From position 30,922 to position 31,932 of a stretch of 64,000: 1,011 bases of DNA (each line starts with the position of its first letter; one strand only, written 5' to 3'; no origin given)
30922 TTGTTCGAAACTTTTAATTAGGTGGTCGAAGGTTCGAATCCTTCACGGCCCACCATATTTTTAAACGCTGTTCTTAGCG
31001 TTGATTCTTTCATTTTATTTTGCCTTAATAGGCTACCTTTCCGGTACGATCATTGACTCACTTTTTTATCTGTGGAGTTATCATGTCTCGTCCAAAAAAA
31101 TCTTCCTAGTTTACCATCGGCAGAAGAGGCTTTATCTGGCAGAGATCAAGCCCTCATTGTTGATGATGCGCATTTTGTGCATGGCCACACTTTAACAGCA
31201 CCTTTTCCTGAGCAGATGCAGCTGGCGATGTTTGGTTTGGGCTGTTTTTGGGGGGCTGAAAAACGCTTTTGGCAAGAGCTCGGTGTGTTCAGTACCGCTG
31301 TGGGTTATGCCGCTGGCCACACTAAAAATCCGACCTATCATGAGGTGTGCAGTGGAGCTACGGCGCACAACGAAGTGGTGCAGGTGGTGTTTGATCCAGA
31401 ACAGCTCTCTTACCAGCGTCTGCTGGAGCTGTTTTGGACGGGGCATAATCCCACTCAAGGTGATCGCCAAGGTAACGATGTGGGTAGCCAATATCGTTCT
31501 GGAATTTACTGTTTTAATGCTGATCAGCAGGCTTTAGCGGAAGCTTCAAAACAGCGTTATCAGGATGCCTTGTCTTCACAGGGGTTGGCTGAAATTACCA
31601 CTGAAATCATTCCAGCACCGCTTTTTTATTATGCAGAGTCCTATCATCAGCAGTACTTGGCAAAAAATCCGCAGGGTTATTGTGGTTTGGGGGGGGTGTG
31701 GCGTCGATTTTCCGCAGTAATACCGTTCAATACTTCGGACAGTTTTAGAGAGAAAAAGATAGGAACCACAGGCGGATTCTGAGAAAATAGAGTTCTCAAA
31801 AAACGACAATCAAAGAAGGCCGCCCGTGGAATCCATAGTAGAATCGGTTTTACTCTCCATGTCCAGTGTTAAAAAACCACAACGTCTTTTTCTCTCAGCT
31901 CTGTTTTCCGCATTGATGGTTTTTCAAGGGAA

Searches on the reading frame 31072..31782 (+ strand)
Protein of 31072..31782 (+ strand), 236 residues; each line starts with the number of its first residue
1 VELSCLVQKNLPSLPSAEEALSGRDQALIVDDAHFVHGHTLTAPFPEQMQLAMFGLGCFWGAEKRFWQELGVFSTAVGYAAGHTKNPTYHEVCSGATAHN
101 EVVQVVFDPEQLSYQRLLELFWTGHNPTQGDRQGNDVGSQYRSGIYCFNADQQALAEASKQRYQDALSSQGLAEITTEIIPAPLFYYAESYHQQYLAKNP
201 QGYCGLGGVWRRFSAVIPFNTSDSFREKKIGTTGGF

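Call 17: search_protein_families(library=pfam, proteins=[window:31072-31782:+], max_evalue=0.001)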
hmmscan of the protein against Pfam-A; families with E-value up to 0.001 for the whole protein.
window:31072-31782:+ (236 aa): 1 family
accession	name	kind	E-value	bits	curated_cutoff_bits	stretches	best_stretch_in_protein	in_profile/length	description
PF01625.27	PMSR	-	2.6e-60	203.5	23.7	1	52-204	2-152/153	Peptide methionine sulfoxide reductase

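Call 49: find_related_loci(query=window:31072-31782:+, collection=metagenome_contigs, flank=10000)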
Query window:31072-31782:+ (236 aa) in metagenome_contigs; peptide patterns used: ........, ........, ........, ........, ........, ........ (x = any residue, [..] = any of these).
600 stretches matched a pattern (row limit reached: there are more); 565 encode a relative of the query (tblastn E <= 1e-3); the best 80 are kept; 80 distinct loci.
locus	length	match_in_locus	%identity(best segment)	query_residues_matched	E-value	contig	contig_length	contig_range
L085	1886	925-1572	64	13-228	6e-96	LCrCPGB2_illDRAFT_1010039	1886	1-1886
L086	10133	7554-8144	68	13-209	4e-91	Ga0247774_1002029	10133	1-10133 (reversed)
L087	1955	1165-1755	68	13-209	1e-95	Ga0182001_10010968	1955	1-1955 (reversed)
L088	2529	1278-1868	69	13-209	1e-93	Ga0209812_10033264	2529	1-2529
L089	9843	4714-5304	68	13-209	7e-91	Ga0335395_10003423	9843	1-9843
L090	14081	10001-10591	68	13-209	7e-91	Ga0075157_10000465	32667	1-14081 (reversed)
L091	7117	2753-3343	68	13-209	9e-91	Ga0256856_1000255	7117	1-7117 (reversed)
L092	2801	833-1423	69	13-209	6e-93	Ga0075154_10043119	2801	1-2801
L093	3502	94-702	64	13-215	4e-91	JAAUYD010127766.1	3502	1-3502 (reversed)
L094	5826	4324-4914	68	13-209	4e-90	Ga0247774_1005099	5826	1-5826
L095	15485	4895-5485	67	13-209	4e-90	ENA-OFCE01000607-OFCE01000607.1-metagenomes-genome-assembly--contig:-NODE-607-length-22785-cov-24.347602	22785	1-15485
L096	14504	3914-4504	68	13-209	4e-90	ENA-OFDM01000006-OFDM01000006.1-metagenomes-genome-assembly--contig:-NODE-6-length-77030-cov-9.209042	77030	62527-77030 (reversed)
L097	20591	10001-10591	67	13-209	4e-90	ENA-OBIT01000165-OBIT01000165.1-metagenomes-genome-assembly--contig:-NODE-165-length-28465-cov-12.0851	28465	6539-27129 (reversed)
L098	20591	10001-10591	68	13-209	5e-90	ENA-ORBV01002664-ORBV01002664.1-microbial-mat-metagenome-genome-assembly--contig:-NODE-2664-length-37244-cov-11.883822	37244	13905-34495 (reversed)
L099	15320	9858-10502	62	14-227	3e-90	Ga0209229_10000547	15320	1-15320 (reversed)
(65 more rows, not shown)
